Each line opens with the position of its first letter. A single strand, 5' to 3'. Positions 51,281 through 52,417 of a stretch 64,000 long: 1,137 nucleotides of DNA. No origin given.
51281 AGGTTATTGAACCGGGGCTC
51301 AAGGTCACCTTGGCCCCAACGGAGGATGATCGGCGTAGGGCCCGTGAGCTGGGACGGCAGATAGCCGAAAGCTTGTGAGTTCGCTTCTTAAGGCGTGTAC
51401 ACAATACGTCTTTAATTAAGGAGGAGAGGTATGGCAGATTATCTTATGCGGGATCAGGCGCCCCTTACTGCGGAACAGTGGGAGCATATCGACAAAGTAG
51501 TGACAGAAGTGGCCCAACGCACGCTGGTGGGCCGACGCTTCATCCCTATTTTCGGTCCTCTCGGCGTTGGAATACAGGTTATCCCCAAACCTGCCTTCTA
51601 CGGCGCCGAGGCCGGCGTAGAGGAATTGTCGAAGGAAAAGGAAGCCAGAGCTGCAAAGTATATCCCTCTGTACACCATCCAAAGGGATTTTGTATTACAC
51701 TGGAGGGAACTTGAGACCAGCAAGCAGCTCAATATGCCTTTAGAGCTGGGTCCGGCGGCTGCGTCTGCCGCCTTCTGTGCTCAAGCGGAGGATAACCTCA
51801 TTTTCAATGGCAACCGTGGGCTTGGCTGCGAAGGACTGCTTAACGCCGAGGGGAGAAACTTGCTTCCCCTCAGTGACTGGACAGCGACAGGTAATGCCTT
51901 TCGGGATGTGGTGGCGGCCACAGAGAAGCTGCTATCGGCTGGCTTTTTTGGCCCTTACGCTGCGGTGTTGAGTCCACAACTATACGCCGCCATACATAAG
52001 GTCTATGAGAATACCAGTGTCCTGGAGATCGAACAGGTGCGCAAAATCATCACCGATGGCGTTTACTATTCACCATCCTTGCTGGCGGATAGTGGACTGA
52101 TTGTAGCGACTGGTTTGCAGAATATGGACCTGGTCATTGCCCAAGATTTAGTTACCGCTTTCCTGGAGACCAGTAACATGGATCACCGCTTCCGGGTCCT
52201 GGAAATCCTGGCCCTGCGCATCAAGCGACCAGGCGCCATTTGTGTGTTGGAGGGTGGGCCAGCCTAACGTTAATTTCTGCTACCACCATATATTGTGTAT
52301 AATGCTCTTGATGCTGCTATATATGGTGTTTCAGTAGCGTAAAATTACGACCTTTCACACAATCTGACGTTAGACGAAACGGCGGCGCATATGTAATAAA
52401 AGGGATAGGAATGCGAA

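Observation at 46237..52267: Encapsulin shell gene separated by porGDAB and a flavodiiron gene from its likely cargo, a tandem-domain ferritin-like protein with a targeting peptide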

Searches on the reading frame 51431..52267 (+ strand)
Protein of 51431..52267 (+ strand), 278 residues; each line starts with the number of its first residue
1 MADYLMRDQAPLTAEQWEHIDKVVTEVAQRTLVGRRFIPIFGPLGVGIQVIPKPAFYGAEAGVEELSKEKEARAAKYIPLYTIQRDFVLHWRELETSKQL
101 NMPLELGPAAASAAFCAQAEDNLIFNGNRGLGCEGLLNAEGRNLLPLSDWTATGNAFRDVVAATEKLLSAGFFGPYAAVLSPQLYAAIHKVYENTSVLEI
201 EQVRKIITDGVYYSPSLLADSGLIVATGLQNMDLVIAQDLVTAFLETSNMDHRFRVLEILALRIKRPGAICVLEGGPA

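Call 3: search_protein_families(library=pfam, proteins=[window:51431-52267:+], max_evalue=0.01)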
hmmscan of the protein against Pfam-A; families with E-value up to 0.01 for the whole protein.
window:51431-52267:+ (278 aa): 3 families
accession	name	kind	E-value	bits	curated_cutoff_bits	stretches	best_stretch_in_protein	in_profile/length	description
PF04454.18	Linocin_M18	-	2.7e-70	237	24.3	1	3-260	2-252/253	Encapsulating protein for peroxidase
PF09950.15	Major_capside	-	0.00063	19.6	26.8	1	79-141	26-88/251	Major capsid protein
PF19774.5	DUF6260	-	0.0019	17.7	26.6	1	75-265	81-289/301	Family of unknown function (DUF6260)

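Call 4: search_protein_families(library=ncbifam, proteins=[window:51431-52267:+], max_evalue=0.01)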
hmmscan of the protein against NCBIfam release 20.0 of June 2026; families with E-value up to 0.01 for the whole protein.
window:51431-52267:+ (278 aa): 2 families
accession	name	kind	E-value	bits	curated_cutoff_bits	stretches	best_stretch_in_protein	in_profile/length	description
NF041155.2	encap_f1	equivalog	2.7e-82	276.1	100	1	5-273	1-261/261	family 1 encapsulin nanocompartment shell protein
NF006514.0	PRK08960.1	equivalog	0.0013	17.6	554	0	158-228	48-116/388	pyridoxal phosphate-dependent aminotransferase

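Call 23: search_solved_structures(query=window:51431-52267:+, max_evalue=0.001, show_alignments=1)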
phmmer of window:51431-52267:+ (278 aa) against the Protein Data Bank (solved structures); distinct sequences matched with E-value up to 0.001: 37.
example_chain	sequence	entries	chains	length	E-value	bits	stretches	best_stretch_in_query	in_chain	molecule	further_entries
4pt2_P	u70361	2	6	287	1.1e-87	297.2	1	1-276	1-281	Encapsulin protein | Type 1 encapsulin shell protein EncA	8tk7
7s4q_A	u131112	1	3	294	1.2e-87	297.1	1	1-276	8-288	EncA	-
7s20_A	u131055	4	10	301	1.3e-87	297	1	1-276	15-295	EncA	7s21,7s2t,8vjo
8v4n_A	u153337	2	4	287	1e-86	294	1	1-276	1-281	Type 1 encapsulin shell protein EncA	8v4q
9b9i_A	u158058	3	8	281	6e-80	271.8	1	1-276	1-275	Type 1 encapsulin shell protein EncA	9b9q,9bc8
6nj8_A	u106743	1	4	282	1.7e-69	237.5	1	9-273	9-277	Encapsulating protein for a DyP-type peroxidase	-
9i8e_C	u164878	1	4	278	4.5e-69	236.2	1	3-274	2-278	Encapsulin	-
9fy6_A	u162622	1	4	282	5.1e-69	236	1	9-276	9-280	Bacteriocin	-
7mh2_A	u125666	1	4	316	2.6e-68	233.7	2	73-273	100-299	T4GALA Engineered Protein Nanocage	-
8rvj_A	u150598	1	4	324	3.9e-68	233.1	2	73-273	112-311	Type 1 encapsulin shell protein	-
9i8f_C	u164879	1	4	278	1.1e-67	231.6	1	3-274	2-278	Encapsulin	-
9zvv_A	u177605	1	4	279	3.1e-58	200.6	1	9-273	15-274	Type 1 encapsulin shell protein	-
9zw3_A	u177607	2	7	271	1.4e-56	195.2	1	9-273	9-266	Type 1 encapsulin shell protein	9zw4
7odw_A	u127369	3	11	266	4.6e-19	72.2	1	3-271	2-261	Linocin_M18 bacteriocin protein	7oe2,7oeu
7lil_A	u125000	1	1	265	7.4e-16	61.7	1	3-273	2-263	Maritimacin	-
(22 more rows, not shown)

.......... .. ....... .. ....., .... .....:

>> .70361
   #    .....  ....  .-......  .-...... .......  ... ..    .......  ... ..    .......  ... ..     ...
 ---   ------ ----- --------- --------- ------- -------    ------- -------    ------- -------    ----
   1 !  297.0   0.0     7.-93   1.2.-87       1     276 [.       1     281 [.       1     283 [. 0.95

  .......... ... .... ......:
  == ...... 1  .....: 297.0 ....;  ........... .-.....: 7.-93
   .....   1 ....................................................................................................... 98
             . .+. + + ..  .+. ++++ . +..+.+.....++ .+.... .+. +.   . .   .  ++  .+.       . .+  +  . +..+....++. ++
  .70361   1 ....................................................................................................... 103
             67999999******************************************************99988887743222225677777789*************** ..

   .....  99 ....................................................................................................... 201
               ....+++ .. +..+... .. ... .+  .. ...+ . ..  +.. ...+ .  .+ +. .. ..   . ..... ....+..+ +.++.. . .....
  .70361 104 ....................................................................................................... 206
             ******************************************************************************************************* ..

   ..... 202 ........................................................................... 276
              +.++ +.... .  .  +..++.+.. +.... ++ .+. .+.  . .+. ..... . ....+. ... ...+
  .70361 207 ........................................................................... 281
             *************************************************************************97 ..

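Call 24: find_homologous_proteins(query=window:51431-52267:+, max_evalue=1e-40)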
Query window:51431-52267:+ (278 aa): 485 proteins with E <= 1e-40 among 3702 candidates; the best 120 are listed.
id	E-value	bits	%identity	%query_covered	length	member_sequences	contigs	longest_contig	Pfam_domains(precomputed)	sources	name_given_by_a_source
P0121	4.5e-180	615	100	100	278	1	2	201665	PF04454.19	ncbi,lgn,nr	ncbi:MAG: bacteriocin family protein [Chloroflexi bacterium]|nr:bacteriocin family protein [Chlorofl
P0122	1.1e-102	361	58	100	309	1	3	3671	PF19774.6,PF04454.19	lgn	-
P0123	2.3e-100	354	57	99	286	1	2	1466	PF19774.6,PF09950.16,PF04454.19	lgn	-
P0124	6.0e-100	352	60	98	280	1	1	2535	PF09950.16,PF04454.19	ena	-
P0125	3.9e-99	350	57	99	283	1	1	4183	PF19774.6,PF09950.16,PF04454.19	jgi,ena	-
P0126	5.5e-99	349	58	98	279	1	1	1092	PF19774.6,PF09950.16,PF04454.19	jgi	jgi:uncharacterized linocin/CFP29 family protein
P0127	9.8e-99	348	59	99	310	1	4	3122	PF09950.16,PF04454.19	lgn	-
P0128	2.3e-98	347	55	98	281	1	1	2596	PF04454.19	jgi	-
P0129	3.9e-98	346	57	99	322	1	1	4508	PF09950.16,PF04454.19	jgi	jgi:uncharacterized linocin/CFP29 family protein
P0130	1.0e-97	345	59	99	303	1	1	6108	PF19774.6,PF09950.16,PF04454.19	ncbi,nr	ncbi:MAG: bacteriocin family protein [Chloroflexi bacterium]|nr:bacteriocin family protein [Chlorofl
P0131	1.3e-97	345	58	98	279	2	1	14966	PF09950.16,PF04454.19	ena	-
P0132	1.4e-97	344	54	99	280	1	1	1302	PF04454.19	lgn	-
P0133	2.9e-97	343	58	98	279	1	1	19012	PF19774.6,PF09950.16,PF04454.19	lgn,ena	-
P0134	4.0e-97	343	57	99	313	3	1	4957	PF04454.19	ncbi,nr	ncbi:MAG: bacteriocin family protein [Chloroflexi bacterium]|nr:bacteriocin family protein [Chlorofl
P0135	5.6e-97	342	54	99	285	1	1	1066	PF04454.19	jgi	jgi:uncharacterized linocin/CFP29 family protein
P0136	7.7e-97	342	57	98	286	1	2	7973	PF04454.19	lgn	-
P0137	8.7e-97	342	58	99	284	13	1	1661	PF19774.6,PF04454.19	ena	-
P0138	5.7e-96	339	57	98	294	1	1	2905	PF09950.16,PF04454.19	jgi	jgi:uncharacterized linocin/CFP29 family protein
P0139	9.4e-96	338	55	100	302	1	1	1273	PF09950.16,PF04454.19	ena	-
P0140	1.4e-95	338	55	99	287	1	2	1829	PF19774.6,PF04454.19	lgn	-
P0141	1.4e-95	338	55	100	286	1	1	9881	PF19774.6,PF04454.19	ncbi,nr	ncbi:MAG: bacteriocin family protein [Armatimonadetes bacterium]|nr:bacteriocin family protein [Arma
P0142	1.7e-95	338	58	99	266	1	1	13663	PF19774.6,PF04454.19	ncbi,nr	ncbi:bacteriocin [Candidatus Poribacteria bacterium]|nr:bacteriocin [Candidatus Poribacteria bacteri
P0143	1.8e-95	338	59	99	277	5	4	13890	PF04454.19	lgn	-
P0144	2.0e-95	337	57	99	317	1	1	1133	PF09950.16,PF04454.19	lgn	-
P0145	9.6e-95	335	58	100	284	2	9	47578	PF19774.6,PF09950.16,PF04454.19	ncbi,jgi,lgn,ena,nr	ncbi:MAG TPA: family 1 encapsulin nanocompartment shell protein [Chloroflexota bacterium]|nr:family 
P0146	2.5e-94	334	54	100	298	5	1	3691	PF04454.19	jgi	jgi:uncharacterized linocin/CFP29 family protein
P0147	4.5e-94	333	56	99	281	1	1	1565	PF04454.19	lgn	-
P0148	5.2e-94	333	56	98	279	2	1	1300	PF19774.6,PF09950.16,PF04454.19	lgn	-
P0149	6.2e-94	333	53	99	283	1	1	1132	PF04454.19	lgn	-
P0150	1.4e-93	331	56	99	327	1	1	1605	PF09950.16,PF04454.19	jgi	jgi:uncharacterized linocin/CFP29 family protein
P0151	1.6e-93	331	56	100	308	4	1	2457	PF19774.6,PF09950.16,PF04454.19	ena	-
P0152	1.7e-93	331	55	99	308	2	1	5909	PF09950.16,PF04454.19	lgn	-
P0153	2.7e-93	330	54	100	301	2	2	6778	PF04454.19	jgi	jgi:uncharacterized linocin/CFP29 family protein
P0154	8.8e-93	329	57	99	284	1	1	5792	PF04454.19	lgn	-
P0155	2.5e-92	327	55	98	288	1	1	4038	PF04454.19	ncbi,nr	ncbi:MAG TPA: family 1 encapsulin nanocompartment shell protein [Dehalococcoidia bacterium]|nr:famil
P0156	3.1e-92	327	53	99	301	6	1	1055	PF04454.19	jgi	jgi:uncharacterized linocin/CFP29 family protein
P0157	4.2e-92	327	54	99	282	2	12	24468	PF04454.19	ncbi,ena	-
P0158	4.9e-92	326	55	99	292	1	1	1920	PF04454.19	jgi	jgi:uncharacterized linocin/CFP29 family protein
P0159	5.3e-92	326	54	99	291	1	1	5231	PF09950.16,PF04454.19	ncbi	-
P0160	1.1e-91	325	53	99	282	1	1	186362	PF09950.16,PF04454.19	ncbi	ncbi:MAG: family 1 encapsulin nanocompartment shell protein [bacterium]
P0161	1.9e-91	324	54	99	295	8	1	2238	PF09950.16,PF04454.19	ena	-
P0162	3.4e-91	324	52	99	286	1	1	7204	PF19774.6,PF04454.19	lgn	-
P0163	5.6e-91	323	53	98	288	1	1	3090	PF19774.6,PF04454.19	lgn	-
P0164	9.0e-91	322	54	100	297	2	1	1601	PF04454.19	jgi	-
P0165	3.2e-90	320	53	99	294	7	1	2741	PF09950.16,PF04454.19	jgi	jgi:uncharacterized linocin/CFP29 family protein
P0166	2.1e-89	318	54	99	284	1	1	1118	PF09950.16,PF04454.19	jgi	jgi:uncharacterized linocin/CFP29 family protein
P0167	2.3e-89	318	52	100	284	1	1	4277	PF09950.16,PF04454.19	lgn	-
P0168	3.5e-89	317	53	100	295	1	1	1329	PF09950.16,PF04454.19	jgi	jgi:uncharacterized linocin/CFP29 family protein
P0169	1.0e-88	315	54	99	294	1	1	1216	PF09950.16,PF04454.19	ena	-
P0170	1.0e-88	315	53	99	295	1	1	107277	PF19774.6,PF04454.19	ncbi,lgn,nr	ncbi:MAG: bacteriocin family protein [Chloroflexi bacterium]|nr:bacteriocin family protein [Chlorofl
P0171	1.3e-88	315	52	99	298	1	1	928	PF04454.19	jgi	-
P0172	3.4e-88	314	52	99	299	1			PF04454.19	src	-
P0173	5.4e-88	313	55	99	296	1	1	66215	PF04454.19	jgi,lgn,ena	-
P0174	7.5e-88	313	51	99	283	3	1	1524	PF04454.19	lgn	-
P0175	7.6e-88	313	53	99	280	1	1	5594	PF04454.19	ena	-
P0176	8.2e-88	312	52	100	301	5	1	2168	PF04454.19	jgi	jgi:uncharacterized linocin/CFP29 family protein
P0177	1.0e-87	312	53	99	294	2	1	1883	PF19774.6,PF09950.16,PF04454.19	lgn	-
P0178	1.8e-87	311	55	99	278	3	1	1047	PF04454.19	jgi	jgi:uncharacterized linocin/CFP29 family protein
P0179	3.2e-87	311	53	99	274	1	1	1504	PF04454.19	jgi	jgi:uncharacterized linocin/CFP29 family protein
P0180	3.4e-87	310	51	99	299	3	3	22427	PF04454.19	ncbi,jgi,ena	-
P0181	5.3e-87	310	53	99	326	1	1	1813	PF19774.6,PF04454.19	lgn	-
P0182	5.5e-87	310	54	99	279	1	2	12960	PF04454.19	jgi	jgi:uncharacterized linocin/CFP29 family protein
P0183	6.1e-87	310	52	99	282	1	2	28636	PF04454.19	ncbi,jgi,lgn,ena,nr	ncbi:MAG TPA: family 1 encapsulin nanocompartment shell protein [Chloroflexota bacterium]|nr:family 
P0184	6.5e-87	310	52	99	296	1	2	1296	PF04454.19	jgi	jgi:uncharacterized linocin/CFP29 family protein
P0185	9.5e-87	309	53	99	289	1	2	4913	PF04454.19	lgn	-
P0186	1.5e-86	308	52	99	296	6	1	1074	PF04454.19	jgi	jgi:uncharacterized linocin/CFP29 family protein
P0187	3.0e-86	307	53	98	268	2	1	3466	PF04454.19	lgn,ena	-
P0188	3.8e-86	307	51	99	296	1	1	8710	PF04454.19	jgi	jgi:uncharacterized linocin/CFP29 family protein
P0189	4.9e-86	307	51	99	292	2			PF04454.19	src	-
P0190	5.2e-86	307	53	99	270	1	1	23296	PF19774.6,PF09950.16,PF04454.19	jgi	jgi:uncharacterized linocin/CFP29 family protein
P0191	6.4e-86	306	52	100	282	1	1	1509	PF04454.19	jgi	-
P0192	9.8e-86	306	54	100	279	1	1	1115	PF04454.19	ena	-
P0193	1.1e-85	305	53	99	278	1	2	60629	PF04454.19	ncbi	-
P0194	1.2e-85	305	51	99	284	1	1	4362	PF04454.19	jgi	jgi:uncharacterized linocin/CFP29 family protein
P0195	1.6e-85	305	52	99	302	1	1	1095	PF04454.19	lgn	-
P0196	3.0e-85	304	53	98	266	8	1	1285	PF09950.16,PF04454.19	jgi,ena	-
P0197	4.9e-85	303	51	99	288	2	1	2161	PF19774.6,PF04454.19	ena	-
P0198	6.4e-85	303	51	99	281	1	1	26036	PF19774.6,PF09950.16,PF04454.19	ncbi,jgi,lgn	-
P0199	6.7e-85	303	53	97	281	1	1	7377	PF04454.19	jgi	jgi:uncharacterized linocin/CFP29 family protein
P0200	7.3e-85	303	55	99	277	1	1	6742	PF19774.6,PF04454.19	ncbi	-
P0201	8.0e-85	303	51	100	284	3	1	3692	PF04454.19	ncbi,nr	ncbi:MAG TPA: family 1 encapsulin nanocompartment shell protein [Chloroflexota bacterium]|nr:family 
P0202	8.7e-85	303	55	99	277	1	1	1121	PF19774.6,PF04454.19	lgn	-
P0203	1.1e-84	302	50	98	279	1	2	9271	PF04454.19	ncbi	ncbi:MAG: family 1 encapsulin nanocompartment shell protein [Armatimonadota bacterium]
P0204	1.4e-84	302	51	99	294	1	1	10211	PF04454.19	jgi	jgi:uncharacterized linocin/CFP29 family protein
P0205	1.9e-84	301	53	98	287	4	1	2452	PF19774.6,PF09950.16,PF04454.19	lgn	-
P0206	2.0e-84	301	51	99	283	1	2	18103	PF04454.19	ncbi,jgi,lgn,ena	-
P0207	3.1e-84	301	51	99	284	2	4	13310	PF09950.16,PF04454.19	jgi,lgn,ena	-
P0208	3.5e-84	301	51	99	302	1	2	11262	PF04454.19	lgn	-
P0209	4.8e-84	300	51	99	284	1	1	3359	PF04454.19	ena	-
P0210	5.6e-84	300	52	99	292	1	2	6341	PF04454.19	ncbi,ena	-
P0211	6.0e-84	300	52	99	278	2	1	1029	PF04454.19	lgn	-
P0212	6.1e-84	300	49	100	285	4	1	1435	PF04454.19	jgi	jgi:uncharacterized linocin/CFP29 family protein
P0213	6.1e-84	300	51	99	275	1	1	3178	PF04454.19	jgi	-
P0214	7.8e-84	299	51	98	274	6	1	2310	PF09950.16,PF04454.19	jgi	jgi:uncharacterized linocin/CFP29 family protein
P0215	8.5e-84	299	50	99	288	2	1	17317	PF19774.6,PF04454.19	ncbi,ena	-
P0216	1.0e-83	299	52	99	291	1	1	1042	PF04454.19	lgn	-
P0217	1.1e-83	299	51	99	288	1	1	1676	PF04454.19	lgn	-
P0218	1.1e-83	299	51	99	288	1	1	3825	PF04454.19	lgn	-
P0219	1.4e-83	299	51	99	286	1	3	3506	PF19774.6,PF04454.19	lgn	-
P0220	1.8e-83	298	50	99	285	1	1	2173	PF09950.16,PF04454.19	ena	-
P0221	1.8e-83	298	50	99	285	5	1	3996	PF09950.16,PF04454.19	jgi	-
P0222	2.2e-83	298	50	100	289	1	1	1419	PF09950.16,PF04454.19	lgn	-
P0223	2.3e-83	298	52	98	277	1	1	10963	PF04454.19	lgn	-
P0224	2.5e-83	298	51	99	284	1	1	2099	PF09950.16,PF04454.19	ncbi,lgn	-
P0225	2.7e-83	298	49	99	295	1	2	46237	PF19774.6,PF09950.16,PF04454.19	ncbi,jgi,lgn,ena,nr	ncbi:MAG TPA: family 1 encapsulin nanocompartment shell protein [Chloroflexota bacterium]|nr:family 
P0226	2.9e-83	298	51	99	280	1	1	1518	PF04454.19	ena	-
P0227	2.9e-83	298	54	98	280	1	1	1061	PF04454.19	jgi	jgi:uncharacterized linocin/CFP29 family protein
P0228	3.2e-83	297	53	98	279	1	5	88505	PF04454.19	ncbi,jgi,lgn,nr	ncbi:bacteriocin [Candidatus Poribacteria bacterium]|nr:bacteriocin [Candidatus Poribacteria bacteri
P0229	3.5e-83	297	51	98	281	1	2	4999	PF09950.16,PF04454.19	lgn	-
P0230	4.1e-83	297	51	99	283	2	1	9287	PF19774.6,PF09950.16,PF04454.19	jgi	jgi:uncharacterized linocin/CFP29 family protein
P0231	4.3e-83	297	52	99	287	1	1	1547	PF04454.19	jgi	jgi:uncharacterized linocin/CFP29 family protein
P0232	5.4e-83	297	51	99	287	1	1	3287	PF19774.6,PF04454.19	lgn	-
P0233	5.5e-83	297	51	98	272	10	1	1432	PF09950.16,PF04454.19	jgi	-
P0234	5.5e-83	297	51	99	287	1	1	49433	PF19774.6,PF04454.19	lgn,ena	-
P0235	6.3e-83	296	50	100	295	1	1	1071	PF04454.19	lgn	-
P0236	6.9e-83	296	52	98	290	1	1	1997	PF09950.16,PF04454.19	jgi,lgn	jgi:uncharacterized linocin/CFP29 family protein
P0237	8.8e-83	296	51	99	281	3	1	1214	PF09950.16,PF04454.19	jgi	-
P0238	9.4e-83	296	50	99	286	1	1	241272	PF19774.6,PF04454.19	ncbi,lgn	-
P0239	1.0e-82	296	51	99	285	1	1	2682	PF04454.19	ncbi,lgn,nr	ncbi:MAG: family 1 encapsulin nanocompartment shell protein [Armatimonadota bacterium]|nr:family 1 e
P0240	1.2e-82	296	52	99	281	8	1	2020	PF04454.19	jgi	-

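Call 25: find_encoding_contigs(protein=P0133, flank=8000, max_places=2)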
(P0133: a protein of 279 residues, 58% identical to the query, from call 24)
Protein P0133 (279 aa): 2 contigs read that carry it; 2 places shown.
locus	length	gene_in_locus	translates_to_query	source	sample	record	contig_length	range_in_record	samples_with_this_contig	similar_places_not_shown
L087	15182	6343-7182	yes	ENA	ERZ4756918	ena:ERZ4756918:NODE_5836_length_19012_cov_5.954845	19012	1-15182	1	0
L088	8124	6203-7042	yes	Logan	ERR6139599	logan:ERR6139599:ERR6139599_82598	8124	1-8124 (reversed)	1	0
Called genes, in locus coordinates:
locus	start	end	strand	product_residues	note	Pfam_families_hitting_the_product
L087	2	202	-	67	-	?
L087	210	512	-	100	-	PF00936:BMC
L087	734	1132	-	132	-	PF00936:BMC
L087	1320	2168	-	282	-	PF00795:CN_hydrolase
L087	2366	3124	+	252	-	PF11967:RecO_N, PF02565:RecO_C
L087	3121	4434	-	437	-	PF00989:PAS, PF13188:PAS_8, PF08448:PAS_4, PF13426:PAS_9 (weak), PF00512:HisKA, PF02518:HATPase_c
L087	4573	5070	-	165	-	-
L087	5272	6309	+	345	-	PF00210:Ferritin (weak), PF02915:Rubrerythrin (faint), PF03232:COQ7 (faint), PF05067:Mn_catalase (faint), PF12902:Ferritin-like (weak), PF00210:Ferritin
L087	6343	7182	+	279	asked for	PF04454:Linocin_M18, PF19774:DUF6260 (weak), PF09950:Major_capside (faint)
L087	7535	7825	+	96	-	-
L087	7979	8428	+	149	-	PF00072:Response_reg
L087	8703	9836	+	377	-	PF02163:Peptidase_M50, PF00571:CBS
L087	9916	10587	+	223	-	PF00702:Hydrolase, PF12710:HAD, PF13344:Hydrolase_6 (faint), PF13419:HAD_2, PF13242:Hydrolase_like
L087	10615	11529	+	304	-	PF00781:DAGK_cat, PF19279:YegS_C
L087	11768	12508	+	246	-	PF13367:PrsW-protease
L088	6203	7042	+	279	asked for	PF04454:Linocin_M18, PF19774:DUF6260 (weak), PF09950:Major_capside (faint)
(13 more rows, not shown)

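Call 26: find_encoding_contigs(protein=P0145, flank=8000, max_places=3)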
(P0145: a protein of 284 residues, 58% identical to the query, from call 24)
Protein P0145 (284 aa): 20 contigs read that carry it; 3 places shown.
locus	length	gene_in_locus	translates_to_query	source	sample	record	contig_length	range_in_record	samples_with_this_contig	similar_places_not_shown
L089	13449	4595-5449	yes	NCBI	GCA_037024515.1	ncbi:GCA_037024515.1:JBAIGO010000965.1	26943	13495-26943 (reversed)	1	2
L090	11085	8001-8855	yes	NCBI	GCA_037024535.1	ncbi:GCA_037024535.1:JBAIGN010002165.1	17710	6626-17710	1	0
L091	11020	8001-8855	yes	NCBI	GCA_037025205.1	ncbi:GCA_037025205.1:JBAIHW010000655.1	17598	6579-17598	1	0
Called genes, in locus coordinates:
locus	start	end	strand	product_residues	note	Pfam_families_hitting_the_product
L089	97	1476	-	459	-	PF01979:Amidohydro_1, PF07969:Amidohydro_3 (faint), PF12890:DHOase (weak)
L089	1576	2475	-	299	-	PF04492:Phage_rep_O (weak), PF11638:DnaA_N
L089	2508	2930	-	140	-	PF13560:HTH_31, PF01381:HTH_3, PF13413:HTH_25 (faint)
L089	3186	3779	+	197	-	-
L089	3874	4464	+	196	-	-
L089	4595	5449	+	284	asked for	PF04454:Linocin_M18, PF19774:DUF6260 (weak), PF09950:Major_capside (faint)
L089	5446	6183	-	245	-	PF00753:Lactamase_B, PF23023:Anti-Pycsar_Apyc1 (weak), PF12706:Lactamase_B_2 (weak)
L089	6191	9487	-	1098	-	-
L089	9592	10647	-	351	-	PF02899:Phage_int_SAM_1 (weak), PF00589:Phage_integrase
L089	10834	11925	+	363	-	PF13379:NMT1_2, PF09084:NMT1, PF12974:Phosphonate-bd (weak)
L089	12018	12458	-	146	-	PF13470:PIN_3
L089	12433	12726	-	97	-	PF04014:MazE_antitoxin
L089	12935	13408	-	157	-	PF00403:HMA (faint)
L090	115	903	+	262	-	PF09948:PpoB2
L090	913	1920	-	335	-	PF01180:DHO_dh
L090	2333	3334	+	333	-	PF00710:Asparaginase, PF17763:Asparaginase_C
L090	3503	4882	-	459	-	PF01979:Amidohydro_1, PF07969:Amidohydro_3 (faint), PF12890:DHOase (weak)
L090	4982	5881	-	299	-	PF04492:Phage_rep_O (weak), PF11638:DnaA_N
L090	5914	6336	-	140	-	PF13560:HTH_31, PF01381:HTH_3, PF13413:HTH_25 (faint)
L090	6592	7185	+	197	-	-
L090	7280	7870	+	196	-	-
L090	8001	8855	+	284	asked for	PF04454:Linocin_M18, PF19774:DUF6260 (weak), PF09950:Major_capside (faint)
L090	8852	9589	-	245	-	PF00753:Lactamase_B, PF23023:Anti-Pycsar_Apyc1 (weak), PF12706:Lactamase_B_2 (weak)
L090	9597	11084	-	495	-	?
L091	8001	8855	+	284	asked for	PF04454:Linocin_M18, PF19774:DUF6260 (weak), PF09950:Major_capside (faint)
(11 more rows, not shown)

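Call 27: find_encoding_contigs(protein=P0131, flank=8000, max_places=2)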
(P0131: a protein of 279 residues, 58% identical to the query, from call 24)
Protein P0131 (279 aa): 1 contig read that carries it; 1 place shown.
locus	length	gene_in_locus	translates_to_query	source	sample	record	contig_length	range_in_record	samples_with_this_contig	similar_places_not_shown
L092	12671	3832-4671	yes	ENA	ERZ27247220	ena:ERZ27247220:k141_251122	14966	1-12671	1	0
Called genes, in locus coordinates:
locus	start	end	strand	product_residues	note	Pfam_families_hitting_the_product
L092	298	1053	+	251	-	PF11967:RecO_N, PF02565:RecO_C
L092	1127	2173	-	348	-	PF00989:PAS (faint), PF00512:HisKA, PF02518:HATPase_c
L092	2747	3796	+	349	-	PF00210:Ferritin (weak), PF02915:Rubrerythrin (faint), PF03232:COQ7 (faint), PF05067:Mn_catalase (faint), PF12902:Ferritin-like (weak), PF13668:Ferritin_2 (faint)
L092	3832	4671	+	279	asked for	PF04454:Linocin_M18, PF09950:Major_capside (weak)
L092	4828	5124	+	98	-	-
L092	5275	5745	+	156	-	PF23198:PDE8A_N (faint), PF00072:Response_reg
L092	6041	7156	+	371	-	PF02163:Peptidase_M50, PF00571:CBS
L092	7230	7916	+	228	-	PF00702:Hydrolase, PF12710:HAD, PF13419:HAD_2, PF13242:Hydrolase_like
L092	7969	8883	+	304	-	PF00781:DAGK_cat, PF19279:YegS_C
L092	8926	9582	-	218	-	PF00072:Response_reg, PF08281:Sigma70_r4_2, PF00196:GerE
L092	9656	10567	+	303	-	PF13367:PrsW-protease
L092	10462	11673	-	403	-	PF01053:Cys_Met_Meta_PP, PF00155:Aminotran_1_2, PF01041:DegT_DnrJ_EryC1 (weak), PF00266:Aminotran_5 (weak)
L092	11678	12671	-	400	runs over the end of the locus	PF07969:Amidohydro_3 (weak), PF01979:Amidohydro_1 (faint)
